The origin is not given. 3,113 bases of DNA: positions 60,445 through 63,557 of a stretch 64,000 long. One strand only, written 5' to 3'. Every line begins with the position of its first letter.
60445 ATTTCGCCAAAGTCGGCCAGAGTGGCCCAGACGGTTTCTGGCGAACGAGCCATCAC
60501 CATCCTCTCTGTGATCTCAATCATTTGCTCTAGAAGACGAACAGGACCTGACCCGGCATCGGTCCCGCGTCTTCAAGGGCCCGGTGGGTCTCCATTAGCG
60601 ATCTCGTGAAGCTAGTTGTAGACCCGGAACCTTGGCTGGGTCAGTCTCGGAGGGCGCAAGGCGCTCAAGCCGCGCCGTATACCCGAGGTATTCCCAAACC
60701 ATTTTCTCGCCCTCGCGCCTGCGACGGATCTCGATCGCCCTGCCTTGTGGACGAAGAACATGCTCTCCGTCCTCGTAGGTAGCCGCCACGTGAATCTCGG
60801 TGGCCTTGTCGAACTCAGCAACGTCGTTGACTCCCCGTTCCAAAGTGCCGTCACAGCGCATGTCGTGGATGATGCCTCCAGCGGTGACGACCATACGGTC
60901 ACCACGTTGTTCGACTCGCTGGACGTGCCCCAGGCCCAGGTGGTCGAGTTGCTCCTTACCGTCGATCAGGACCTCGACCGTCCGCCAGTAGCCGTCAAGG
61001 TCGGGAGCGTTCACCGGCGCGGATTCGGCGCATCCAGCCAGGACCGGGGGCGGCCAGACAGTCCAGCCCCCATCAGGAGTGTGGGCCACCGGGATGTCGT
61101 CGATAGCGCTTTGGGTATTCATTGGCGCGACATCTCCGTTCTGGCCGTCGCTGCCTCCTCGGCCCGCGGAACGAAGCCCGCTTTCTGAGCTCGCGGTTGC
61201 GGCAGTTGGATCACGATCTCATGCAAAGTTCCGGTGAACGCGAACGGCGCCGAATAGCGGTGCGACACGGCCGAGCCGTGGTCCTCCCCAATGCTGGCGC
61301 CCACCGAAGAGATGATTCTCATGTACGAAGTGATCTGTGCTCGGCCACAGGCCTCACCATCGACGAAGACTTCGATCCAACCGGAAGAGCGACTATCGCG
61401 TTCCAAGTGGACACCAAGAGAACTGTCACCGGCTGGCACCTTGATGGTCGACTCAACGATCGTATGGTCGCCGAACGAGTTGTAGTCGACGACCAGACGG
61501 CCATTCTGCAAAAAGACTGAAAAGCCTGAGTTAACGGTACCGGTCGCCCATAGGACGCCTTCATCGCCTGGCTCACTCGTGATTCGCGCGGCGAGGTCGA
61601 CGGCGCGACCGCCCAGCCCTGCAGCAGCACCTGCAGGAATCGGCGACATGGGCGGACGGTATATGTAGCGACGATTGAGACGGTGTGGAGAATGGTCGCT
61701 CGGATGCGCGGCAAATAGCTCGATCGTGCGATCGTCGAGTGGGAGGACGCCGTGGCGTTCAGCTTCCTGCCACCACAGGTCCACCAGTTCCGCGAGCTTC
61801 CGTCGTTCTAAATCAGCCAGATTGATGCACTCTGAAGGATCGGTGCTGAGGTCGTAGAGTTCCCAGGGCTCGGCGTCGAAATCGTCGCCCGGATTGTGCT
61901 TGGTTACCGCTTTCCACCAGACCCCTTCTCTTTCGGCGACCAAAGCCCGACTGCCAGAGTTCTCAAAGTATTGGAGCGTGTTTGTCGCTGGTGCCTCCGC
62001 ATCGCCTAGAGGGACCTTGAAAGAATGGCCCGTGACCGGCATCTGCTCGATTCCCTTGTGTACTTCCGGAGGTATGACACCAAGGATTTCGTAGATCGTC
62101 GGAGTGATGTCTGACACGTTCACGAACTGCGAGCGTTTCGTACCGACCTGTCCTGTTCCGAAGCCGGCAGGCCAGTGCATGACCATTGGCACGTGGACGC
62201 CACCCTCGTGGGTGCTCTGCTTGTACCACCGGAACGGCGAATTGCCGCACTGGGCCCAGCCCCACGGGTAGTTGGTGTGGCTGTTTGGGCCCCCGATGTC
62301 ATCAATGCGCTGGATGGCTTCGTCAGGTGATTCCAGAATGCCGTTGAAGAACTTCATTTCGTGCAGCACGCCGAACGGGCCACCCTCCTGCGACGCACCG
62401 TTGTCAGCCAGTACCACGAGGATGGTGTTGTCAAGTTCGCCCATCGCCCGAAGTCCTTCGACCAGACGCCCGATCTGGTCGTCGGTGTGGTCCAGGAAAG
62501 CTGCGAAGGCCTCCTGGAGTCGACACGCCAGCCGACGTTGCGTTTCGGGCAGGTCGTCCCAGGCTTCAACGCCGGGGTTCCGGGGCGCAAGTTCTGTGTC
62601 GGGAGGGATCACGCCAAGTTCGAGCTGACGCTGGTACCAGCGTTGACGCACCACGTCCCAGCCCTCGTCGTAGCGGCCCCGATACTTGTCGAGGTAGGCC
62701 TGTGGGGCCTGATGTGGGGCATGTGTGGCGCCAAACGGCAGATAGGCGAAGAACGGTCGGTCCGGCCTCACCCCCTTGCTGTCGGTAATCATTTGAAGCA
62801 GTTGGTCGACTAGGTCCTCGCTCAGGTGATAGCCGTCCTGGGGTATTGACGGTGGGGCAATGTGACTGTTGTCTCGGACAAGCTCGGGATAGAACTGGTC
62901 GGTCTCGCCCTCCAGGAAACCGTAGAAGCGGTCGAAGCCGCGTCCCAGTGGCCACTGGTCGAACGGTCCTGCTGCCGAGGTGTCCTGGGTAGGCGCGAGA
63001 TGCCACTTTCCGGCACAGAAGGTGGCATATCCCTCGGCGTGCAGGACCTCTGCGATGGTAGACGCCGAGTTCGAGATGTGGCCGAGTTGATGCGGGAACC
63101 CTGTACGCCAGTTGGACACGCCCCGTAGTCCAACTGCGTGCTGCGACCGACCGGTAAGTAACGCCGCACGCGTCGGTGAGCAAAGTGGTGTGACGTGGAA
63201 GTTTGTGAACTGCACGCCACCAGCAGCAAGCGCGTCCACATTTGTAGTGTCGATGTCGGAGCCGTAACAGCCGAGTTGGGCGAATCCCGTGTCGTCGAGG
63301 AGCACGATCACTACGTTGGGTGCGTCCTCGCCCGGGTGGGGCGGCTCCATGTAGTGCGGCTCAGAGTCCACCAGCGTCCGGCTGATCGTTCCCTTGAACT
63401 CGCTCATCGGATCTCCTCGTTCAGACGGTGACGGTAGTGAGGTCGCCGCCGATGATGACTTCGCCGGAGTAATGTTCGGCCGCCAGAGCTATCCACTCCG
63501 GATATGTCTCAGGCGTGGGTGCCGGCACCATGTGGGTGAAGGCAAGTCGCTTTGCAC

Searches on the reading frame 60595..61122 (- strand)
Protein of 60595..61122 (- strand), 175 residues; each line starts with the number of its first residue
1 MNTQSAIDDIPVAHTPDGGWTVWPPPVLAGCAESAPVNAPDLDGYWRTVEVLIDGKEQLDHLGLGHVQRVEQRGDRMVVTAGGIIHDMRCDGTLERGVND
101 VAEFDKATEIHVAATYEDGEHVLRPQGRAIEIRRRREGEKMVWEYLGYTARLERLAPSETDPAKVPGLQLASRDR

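Call 5: search_protein_families(library=pfam, proteins=[window:60595-61122:-], max_evalue=0.01)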
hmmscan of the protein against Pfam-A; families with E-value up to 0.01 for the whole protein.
window:60595-61122:- (175 aa): 0 families

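Call 6: search_protein_families(library=ncbifam, proteins=[window:60595-61122:-], max_evalue=0.01)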
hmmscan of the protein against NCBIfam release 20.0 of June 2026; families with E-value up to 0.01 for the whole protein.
window:60595-61122:- (175 aa): 0 families

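Call 37: search_protein_families(library=pfam, proteins=[window:60595-61122:-], max_evalue=1)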
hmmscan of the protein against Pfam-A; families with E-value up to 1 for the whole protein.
window:60595-61122:- (175 aa): 0 families

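Call 51: search_protein_families(library=ncbifam, proteins=[window:60595-61122:-], max_evalue=0.01)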
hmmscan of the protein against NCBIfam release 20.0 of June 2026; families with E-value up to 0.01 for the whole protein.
window:60595-61122:- (175 aa): 0 families

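Call 70: find_homologous_proteins(query=window:60595-61119:-, max_evalue=0.001)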
Query window:60595-61119:- (174 aa): 1083 proteins with E <= 0.001 among 1287 candidates; the best 120 are listed.
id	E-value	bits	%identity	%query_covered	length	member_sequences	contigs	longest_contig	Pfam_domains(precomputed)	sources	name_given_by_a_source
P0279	1.7e-111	388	99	100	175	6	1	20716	-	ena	-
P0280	2.2e-89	316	80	100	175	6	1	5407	-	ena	-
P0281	1.7e-86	307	77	99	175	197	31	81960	-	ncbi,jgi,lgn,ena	jgi:hypothetical protein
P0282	8.3e-83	295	77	97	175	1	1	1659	-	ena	-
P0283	1.3e-81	291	77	94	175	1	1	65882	-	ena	-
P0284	1.8e-80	287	73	96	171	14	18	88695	-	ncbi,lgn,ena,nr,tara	ncbi:MAG: hypothetical protein CL466_00695 [Acidimicrobiaceae bacterium]|nr:hypothetical protein [Ac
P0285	1.2e-78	281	73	96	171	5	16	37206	-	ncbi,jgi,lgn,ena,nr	ncbi:MAG: hypothetical protein VYA26_09310 [Actinomycetota bacterium]|nr:hypothetical protein [Actin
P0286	4.1e-78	280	71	98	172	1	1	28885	-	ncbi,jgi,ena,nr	ncbi:MAG: hypothetical protein OEV40_06870 [Acidimicrobiia bacterium]|nr:hypothetical protein [Acidi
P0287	1.2e-77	278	72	95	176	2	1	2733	-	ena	-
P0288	1.6e-77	278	73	95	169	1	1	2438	-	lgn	-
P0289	2.3e-77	277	73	94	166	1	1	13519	-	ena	-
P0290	4.0e-77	276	72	95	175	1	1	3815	-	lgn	-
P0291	6.2e-77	276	72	98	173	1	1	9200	-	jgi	jgi:hypothetical protein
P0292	6.2e-77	276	70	95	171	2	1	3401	-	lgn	-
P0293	7.1e-77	275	71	93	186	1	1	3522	-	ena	-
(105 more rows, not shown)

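Call 80: predict_structure(alignment_id=A3)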
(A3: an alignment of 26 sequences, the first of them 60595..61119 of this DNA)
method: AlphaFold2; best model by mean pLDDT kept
length: 174 residues; sequences in the alignment: 26
mean_pLDDT: 92.3   pTM: 0.88
mean pLDDT of the five models: 92.3, 91.5, 91.5, 90.0, 89.3
residues with pLDDT >= 90: 145; 70-90: 21; 50-70: 7; < 50: 1
segments of 3 or more residues with pLDDT < 50: none
pLDDT, mean of each block of 10 residues (from residue 1): 84 94 94 94 98 97 96 97 95 83 89 96 94 98 96 97 83 55
secondary structure, 60 per line:
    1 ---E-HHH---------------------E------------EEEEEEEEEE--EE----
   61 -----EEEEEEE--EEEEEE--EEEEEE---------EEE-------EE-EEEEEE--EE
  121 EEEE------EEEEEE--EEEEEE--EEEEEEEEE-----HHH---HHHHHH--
elements in order: E43-52 E66-72 E75-80 E83-88 E98-100 E111-116 E119-124 E131-136 E139-144 E147-155 H167-172

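Call 82: fold_search(model_id=the predicted structure, library=pdb)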
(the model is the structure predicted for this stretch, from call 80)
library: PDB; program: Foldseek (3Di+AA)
matches with E <= 10: 944; with E <= 0.001: 1
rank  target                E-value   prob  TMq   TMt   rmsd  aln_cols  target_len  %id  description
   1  8gev                  9.6e-04  1.00  0.49  0.60   5.3       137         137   14  Crystal structure of human cellular retinol binding protein 1 in complex with 1-{[3-(diphenylmethyl)-1,2,4-oxadiazol-5-y (released 2023-10-04)
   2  1jbh_MODEL_1_A        1.8e-03  1.00  0.46  0.57   5.3       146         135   12  Solution structure of cellular retinol binding protein type-I in the ligand-free state (released 2002-06-19)
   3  5ffh_A                2.0e-03  1.00  0.48  0.61   4.0       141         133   13  Crystal structure of the Q108K:K40L:T51V:R58W:Y19W mutant of human Cellular Retinol Binding Protein II in complex with (released 2016-12-21)
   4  6e6k                  2.1e-03  1.00  0.45  0.57   6.1       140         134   13  Crystal structure of human cellular retinol-binding protein 4 in complex with abnormal-cannabidiol (abn-CBD) (released 2019-02-13)
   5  1crb                  2.4e-03  1.00  0.47  0.59   4.3       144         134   12  CRYSTALLOGRAPHIC STUDIES ON A FAMILY OF CELLULAR LIPOPHILIC TRANSPORT PROTEINS. REFINEMENT OF P2 MYELIN PROTEIN AND THE  (released 1994-12-20)
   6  7mfy                  2.6e-03  1.00  0.44  0.56   5.3       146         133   12  The Crystal Structure of Q108K:K40L:T51V:T53S:R58W:Y19W:A33W:L117E Mutant of HCRBPII Bound with LizFluor (released 2022-01-12)
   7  8db2                  2.6e-03  1.00  0.41  0.52   6.2       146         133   13  Q108K:K40L:T51C:T53A:R58L:Q38F mutant of hCRBPII bound to synthetic fluorophore CM1V (released 2023-02-01)
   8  9ete_B                2.8e-03  1.00  0.48  0.67   4.3       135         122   15  Crystal structure of recombinant chicken liver Bile Acid Binding Protein (cL-BABP) in complex with deoxycholic acid (released 2024-10-09)
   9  8d6h                  2.8e-03  1.00  0.43  0.54   6.1       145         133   13  Q108K:K40L:T51C:T53A:R58L:Q38F:Q4F mutant of hCRBPII bound to synthetic fluorophore CM1V after UV irradiation (released 2023-02-01)
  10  7ud1_A                2.9e-03  1.00  0.45  0.57   5.9       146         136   12  The Crystal Structure of Apo Monomer F57:H:H:H:R58 HCRBPII with Histidine Insertion in the Hinge Loop Region at 1.3 An (released 2023-10-18)
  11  9psx                  2.9e-03  1.00  0.43  0.55   5.1       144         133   12  Q108K:K40L:T51V:T53S:R58W:Y19W:L117E mutant of hCRBPII bound to fluorophore TD-1V-3 (released 2025-10-29)
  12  2rcq                  2.9e-03  1.00  0.44  0.53   5.8       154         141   12  Crystal structure of human apo Cellular Retinol Binding Protein II (CRBP-II) (released 2007-10-02)
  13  8vzz_A                3.1e-03  1.00  0.48  0.62   3.9       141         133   12  Q108K:K40L:T51V:T53S:Y19W:R58W mutant of hCRBPII bound to synthetic fluorophore TD-1V (released 2024-04-03)
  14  1lpj                  3.1e-03  1.00  0.45  0.57   5.8       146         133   13  Human cRBP IV (released 2003-01-14)
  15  8w00_A                3.1e-03  1.00  0.43  0.55   5.0       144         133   13  Q108K:K40L:T51V:T53S:Y19W:R58W:L117E mutant of hCRBPII bound to synthetic fluorophore TD-1V (released 2024-04-03)
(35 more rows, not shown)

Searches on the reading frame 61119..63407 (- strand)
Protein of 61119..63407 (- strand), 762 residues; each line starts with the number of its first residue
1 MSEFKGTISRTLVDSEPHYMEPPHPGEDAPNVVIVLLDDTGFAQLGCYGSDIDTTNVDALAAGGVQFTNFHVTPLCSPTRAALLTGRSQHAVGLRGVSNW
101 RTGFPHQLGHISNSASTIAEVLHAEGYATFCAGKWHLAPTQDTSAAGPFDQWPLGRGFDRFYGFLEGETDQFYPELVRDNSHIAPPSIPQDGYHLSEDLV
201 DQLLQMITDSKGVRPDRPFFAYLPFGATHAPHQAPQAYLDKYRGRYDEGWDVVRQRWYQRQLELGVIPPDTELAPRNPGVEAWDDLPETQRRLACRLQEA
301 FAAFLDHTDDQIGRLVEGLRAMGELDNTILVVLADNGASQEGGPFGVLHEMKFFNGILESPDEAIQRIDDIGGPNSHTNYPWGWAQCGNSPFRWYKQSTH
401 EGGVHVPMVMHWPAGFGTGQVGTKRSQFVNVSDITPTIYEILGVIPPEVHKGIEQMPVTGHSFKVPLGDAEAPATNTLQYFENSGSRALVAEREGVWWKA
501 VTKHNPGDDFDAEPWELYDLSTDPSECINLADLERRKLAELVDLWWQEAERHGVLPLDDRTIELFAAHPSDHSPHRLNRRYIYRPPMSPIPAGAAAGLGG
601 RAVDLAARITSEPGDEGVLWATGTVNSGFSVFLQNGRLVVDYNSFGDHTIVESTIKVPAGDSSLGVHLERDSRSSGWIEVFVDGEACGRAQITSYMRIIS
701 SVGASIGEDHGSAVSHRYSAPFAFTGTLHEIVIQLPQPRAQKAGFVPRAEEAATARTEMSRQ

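Call 5: search_protein_families(library=pfam, proteins=[window:61119-63407:-], max_evalue=0.01)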
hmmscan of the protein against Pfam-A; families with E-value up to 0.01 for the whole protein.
window:61119-63407:- (762 aa): 2 families
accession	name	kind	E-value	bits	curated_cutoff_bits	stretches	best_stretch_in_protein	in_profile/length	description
PF00884.28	Sulfatase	-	2.3e-63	214.8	25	1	30-444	1-301/301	Sulfatase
PF16347.10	SGSH_C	-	8.1e-09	36.2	29.3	1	393-534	4-135/154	N-sulphoglucosamine sulphohydrolase, C-terminal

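Call 6: search_protein_families(library=ncbifam, proteins=[window:61119-63407:-], max_evalue=0.01)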
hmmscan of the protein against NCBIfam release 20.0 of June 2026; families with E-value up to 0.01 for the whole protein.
window:61119-63407:- (762 aa): 4 families
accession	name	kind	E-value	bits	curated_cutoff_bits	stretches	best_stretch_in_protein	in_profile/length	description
NF010322.0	PRK13759.1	equivalog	9.7e-36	123.3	481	3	29-142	6-112/486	arylsulfatase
TIGR03417.1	chol_sulfatase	equivalog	1.5e-27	96.7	433.45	2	29-356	2-308/500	choline-sulfatase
NF052527.1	Mn_arylsulf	exception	1.3e-18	67.2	850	2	30-142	2-108/479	manganese-dependent arylsulfatase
NF045661.1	HdlasePehA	equivalog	9.4e-14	50.9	900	2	30-88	3-63/506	phosphoric/sulfuric ester hydrolase PehA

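Call 59: search_solved_structures(query=window:61119-63407:-, max_evalue=1e-10)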
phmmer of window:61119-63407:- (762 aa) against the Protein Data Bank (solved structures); distinct sequences matched with E-value up to 1e-10: 64 (the best 60 are shown).
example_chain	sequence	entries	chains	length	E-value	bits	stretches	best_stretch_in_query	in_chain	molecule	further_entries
4cxk_A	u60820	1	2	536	3.9e-85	289.8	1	29-554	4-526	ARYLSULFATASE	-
5aj9_A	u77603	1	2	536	1.8e-84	287.6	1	29-554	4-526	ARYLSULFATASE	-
1hdh_A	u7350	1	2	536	2.8e-84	286.9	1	29-555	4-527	Arylsulfatase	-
4cys_A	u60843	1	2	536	3.2e-84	286.8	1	29-554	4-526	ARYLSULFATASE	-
4cxs_A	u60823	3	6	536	1.5e-83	284.5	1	29-554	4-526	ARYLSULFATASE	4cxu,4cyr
7all_AAA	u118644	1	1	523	3.7e-71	243.6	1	28-348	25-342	Arylsulfatase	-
6bia_A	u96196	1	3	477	7.2e-33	116.9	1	26-236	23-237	Sulfatase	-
7ana_AAA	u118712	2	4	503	9.2e-32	113.3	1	23-178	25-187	N-acetylgalactosamine-6-sulfatase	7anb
6b0k_A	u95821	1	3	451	7e-31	110.4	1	29-236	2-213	Iota-carrageenan sulfatase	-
6b0j_A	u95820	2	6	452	7.1e-31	110.3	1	29-236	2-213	Iota-carrageenan sulfatase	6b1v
6prm_A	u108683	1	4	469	8.7e-28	100.1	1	28-241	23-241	exo-4S-kappa carrageenan S1 sulfatase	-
9bau_A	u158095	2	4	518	2.4e-27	98.7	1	26-181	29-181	S1_15B sulfatase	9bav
4fdi_A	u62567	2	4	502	4e-27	97.9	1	29-248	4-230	N-acetylgalactosamine-6-sulfatase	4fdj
3ed4_A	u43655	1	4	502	5.1e-27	97.6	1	29-243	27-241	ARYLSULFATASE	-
9hh3_A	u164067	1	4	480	5.7e-27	97.4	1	25-241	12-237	Sulfatase, family S1-19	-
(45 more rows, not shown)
